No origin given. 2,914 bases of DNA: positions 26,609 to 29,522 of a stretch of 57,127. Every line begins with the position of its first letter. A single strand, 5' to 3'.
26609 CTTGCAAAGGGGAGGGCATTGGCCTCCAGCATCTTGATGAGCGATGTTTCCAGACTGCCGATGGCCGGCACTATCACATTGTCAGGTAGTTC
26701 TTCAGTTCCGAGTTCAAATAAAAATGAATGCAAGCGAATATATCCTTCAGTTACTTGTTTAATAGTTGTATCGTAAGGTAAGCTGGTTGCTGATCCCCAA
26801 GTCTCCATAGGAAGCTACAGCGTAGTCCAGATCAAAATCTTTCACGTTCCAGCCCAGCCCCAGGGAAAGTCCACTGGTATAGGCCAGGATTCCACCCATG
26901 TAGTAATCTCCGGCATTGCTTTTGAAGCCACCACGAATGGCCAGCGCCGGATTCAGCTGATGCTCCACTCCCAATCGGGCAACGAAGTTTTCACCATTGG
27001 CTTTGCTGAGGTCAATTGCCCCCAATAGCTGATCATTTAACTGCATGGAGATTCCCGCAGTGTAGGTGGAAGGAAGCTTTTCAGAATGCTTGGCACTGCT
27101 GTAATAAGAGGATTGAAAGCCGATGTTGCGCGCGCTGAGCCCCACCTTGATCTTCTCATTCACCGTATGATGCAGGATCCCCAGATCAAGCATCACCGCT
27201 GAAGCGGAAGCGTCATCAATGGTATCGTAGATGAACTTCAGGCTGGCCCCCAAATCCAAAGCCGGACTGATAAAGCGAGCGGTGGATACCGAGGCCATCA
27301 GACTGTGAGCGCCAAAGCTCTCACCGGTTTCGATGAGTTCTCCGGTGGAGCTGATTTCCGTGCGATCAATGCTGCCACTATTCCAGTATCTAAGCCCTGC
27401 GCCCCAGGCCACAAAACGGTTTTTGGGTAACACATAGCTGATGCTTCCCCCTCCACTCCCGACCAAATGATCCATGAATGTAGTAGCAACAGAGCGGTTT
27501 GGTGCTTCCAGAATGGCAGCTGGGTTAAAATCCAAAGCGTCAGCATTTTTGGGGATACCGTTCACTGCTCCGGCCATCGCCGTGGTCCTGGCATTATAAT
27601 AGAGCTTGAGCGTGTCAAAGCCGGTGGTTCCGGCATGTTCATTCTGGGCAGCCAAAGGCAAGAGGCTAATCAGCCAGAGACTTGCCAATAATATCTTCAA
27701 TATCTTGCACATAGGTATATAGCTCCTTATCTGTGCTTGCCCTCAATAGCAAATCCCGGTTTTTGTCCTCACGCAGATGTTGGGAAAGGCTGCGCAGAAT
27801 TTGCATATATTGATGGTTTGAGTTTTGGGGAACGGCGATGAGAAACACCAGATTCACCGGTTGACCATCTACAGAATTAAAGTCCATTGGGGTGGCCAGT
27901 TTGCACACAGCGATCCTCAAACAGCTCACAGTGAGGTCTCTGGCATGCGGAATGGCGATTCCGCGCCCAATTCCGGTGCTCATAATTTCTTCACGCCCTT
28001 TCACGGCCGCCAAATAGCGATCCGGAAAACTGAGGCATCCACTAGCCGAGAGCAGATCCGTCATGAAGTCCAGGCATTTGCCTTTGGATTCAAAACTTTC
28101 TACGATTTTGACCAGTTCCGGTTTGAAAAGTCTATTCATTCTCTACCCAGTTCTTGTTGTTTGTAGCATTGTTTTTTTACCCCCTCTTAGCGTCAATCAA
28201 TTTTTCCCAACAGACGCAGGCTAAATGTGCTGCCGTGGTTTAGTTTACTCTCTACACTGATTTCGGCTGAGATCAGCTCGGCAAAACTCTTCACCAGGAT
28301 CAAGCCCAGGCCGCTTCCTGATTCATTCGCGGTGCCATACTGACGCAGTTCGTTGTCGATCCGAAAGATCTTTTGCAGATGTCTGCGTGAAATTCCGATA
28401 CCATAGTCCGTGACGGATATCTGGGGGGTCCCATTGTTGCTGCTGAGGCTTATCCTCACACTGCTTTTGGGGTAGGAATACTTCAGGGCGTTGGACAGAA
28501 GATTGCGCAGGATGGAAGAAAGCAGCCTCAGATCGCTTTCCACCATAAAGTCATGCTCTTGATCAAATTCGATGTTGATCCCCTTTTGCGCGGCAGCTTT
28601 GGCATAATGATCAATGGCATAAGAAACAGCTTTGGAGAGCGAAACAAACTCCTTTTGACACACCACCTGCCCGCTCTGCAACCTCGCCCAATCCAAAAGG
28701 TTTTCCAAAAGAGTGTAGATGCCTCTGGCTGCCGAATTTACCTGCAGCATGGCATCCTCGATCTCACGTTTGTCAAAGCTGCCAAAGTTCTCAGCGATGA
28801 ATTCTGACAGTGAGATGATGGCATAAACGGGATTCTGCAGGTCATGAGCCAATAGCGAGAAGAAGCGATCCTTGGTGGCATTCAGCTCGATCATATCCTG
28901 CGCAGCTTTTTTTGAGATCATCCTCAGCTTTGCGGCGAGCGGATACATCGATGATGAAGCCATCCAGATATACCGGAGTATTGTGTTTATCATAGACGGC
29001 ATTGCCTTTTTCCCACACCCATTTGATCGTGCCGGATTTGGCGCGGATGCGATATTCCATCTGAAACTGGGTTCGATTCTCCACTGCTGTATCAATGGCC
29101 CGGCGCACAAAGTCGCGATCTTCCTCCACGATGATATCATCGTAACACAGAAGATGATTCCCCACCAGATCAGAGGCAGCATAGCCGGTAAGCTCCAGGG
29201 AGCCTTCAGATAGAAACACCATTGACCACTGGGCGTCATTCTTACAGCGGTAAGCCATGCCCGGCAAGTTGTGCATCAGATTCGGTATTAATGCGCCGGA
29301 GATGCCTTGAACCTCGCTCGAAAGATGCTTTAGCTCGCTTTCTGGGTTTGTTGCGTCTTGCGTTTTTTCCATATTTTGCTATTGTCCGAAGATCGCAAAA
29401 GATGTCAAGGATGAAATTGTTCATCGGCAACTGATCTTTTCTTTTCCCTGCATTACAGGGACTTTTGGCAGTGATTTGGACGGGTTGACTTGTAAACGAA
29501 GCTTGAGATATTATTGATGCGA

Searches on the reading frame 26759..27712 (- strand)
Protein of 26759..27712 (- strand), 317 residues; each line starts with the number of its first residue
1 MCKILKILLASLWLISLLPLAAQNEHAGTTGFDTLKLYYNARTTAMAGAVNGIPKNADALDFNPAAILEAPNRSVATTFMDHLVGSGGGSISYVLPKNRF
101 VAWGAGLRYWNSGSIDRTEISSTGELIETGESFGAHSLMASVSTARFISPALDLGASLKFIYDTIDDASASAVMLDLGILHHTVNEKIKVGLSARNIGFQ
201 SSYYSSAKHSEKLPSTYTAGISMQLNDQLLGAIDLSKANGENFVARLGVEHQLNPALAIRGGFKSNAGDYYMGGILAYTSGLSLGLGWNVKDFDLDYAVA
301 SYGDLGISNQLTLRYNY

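Call 34: search_protein_families(library=ncbifam, proteins=[window:26759-27712:-], max_evalue=0.001)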
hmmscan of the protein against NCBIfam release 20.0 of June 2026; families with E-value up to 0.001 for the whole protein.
window:26759-27712:- (317 aa): 4 families
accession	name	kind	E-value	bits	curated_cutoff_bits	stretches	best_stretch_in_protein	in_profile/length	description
NF033711.1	T9SS_PorQ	equivalog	6.9e-38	130.5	220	2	8-226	4-214/335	type IX secretion system protein PorQ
NF033709.1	PorV_fam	subfamily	1.6e-32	113.4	90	1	29-316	1-325/326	PorV/PorQ family protein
NF033710.1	T9SS_OM_PorV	equivalog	6.6e-09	35.4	250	1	22-225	14-231/367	type IX secretion system outer membrane channel protein PorV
NF052325.1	PorVQ2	equivalog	2.5e-07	30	325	0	243-305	276-338/354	putative type IX sorting system protein PorV2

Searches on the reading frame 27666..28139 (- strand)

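Call 34: search_protein_families(library=ncbifam, proteins=[window:27666-28139:-], max_evalue=0.001)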
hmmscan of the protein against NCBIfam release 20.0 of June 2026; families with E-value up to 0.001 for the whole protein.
window:27666-28139:- (157 aa): 9 families
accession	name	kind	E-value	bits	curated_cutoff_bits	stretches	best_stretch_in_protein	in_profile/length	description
TIGR00848.1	fruA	subfamily_domain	1e-26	93.4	103.5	1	5-127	2-125/129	fructose PTS transporter subunit IIA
NF007293.0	PRK09765.1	equivalog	1.2e-24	86.8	763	1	3-146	6-151/639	PTS 2-O-a-mannosyl-D-glycerate transporter subunit IIABC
TIGR01419.1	nitro_reg_IIA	equivalog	4.8e-21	75.1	138.7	1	15-146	16-145/145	PTS IIA-like nitrogen regulatory protein PtsN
NF008145.0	PRK10896.1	equivalog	6.6e-19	68.2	221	1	13-148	22-157/161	PTS IIA-like nitrogen regulatory protein PtsN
NF007389.0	PRK09913.1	equivalog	1.2e-15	57.8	151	1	34-140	33-139/148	PTS fructose transporter subunit IIA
NF008319.0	PRK11109.1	equivalog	1.2e-07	31.4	302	1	11-143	10-138/376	fused PTS fructose transporter subunit IIA/HPr protein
NF007236.0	PRK09665.1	equivalog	6.3e-07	29.3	139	1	10-145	6-142/150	PTS galactitol transporter subunit IIA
NF011663.0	PRK15083.1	subfamily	5.3e-06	24.8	589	1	16-139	508-629/639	PTS mannitol transporter subunit IICBA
NF007694.0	PRK10372.1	equivalog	7.6e-06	26.1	187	1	28-144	31-147/154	PTS ascorbate transporter subunit IIA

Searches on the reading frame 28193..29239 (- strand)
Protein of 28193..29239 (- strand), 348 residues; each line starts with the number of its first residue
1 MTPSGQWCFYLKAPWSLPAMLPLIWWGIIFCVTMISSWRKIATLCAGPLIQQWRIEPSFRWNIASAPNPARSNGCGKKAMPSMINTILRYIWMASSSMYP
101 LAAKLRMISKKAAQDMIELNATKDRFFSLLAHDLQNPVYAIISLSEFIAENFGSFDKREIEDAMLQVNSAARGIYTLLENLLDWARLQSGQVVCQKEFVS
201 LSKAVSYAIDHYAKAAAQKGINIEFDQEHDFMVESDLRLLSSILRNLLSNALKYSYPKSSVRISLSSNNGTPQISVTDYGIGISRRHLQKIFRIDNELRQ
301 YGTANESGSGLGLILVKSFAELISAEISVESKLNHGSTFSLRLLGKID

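Call 5: search_protein_families(library=pfam, proteins=[window:28193-29239:-], max_evalue=0.01)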
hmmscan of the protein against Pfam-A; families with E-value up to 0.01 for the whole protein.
window:28193-29239:- (348 aa): 4 families
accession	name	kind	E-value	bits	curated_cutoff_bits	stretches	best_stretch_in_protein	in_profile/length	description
PF02518.31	HATPase_c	-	2.1e-20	73.7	26.4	1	236-343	2-107/111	Histidine kinase-, DNA gyrase B-, and HSP90-like ATPase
PF00512.31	HisKA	-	1.4e-06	28.7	26.9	1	123-190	2-66/66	His Kinase A (phospho-acceptor) domain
PF13581.12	HATPase_c_2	-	1.7e-05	25.2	27.4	1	247-324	39-113/127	Histidine kinase-like ATPase domain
PF13589.12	HATPase_c_3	-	0.0024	18.3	25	1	259-332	20-93/137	Histidine kinase-, DNA gyrase B-, and HSP90-like ATPase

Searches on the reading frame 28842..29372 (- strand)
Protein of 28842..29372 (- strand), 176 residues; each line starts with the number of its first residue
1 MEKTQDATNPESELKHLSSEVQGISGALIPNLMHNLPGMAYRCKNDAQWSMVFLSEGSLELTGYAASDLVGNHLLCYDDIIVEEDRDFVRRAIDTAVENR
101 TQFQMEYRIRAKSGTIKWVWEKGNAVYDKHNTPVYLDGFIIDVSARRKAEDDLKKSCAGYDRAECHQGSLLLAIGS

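Call 34: search_protein_families(library=ncbifam, proteins=[window:28842-29372:-], max_evalue=0.001)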
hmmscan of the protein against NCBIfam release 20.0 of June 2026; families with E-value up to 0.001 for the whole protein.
window:28842-29372:- (176 aa): 7 families
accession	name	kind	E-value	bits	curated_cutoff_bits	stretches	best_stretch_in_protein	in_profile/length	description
NF052573.1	HisKinEspAMyxo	equivalog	6.8e-14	50.8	1400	1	47-156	148-256/755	serine histidine kinase EspA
TIGR00229.1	sensory_box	domain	1.2e-12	48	22.9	1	49-152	25-125/126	PAS domain S-box protein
NF041777.1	sens_FixL_Rhizob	equivalog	2.1e-11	43.1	850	1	52-155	19-120/485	sensor protein FixL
NF010076.0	PRK13557.1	subfamily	4.5e-09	35.3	631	1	49-156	53-157/540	histidine kinase famiy protein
NF007298.0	PRK09776.1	equivalog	2.6e-08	32.2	1135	1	77-151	475-548/1111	diguanylate cyclase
NF053781.1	cdiGMPphdstlr2612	equivalog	8.4e-07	27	1600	1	81-160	638-717/1268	Tlr1612 family c-di-GMP phosphodiesterase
NF052652.1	YtvA_fam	equivalog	0.00011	21.8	250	1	50-157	24-128/243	YtvA family blue-light photoreceptor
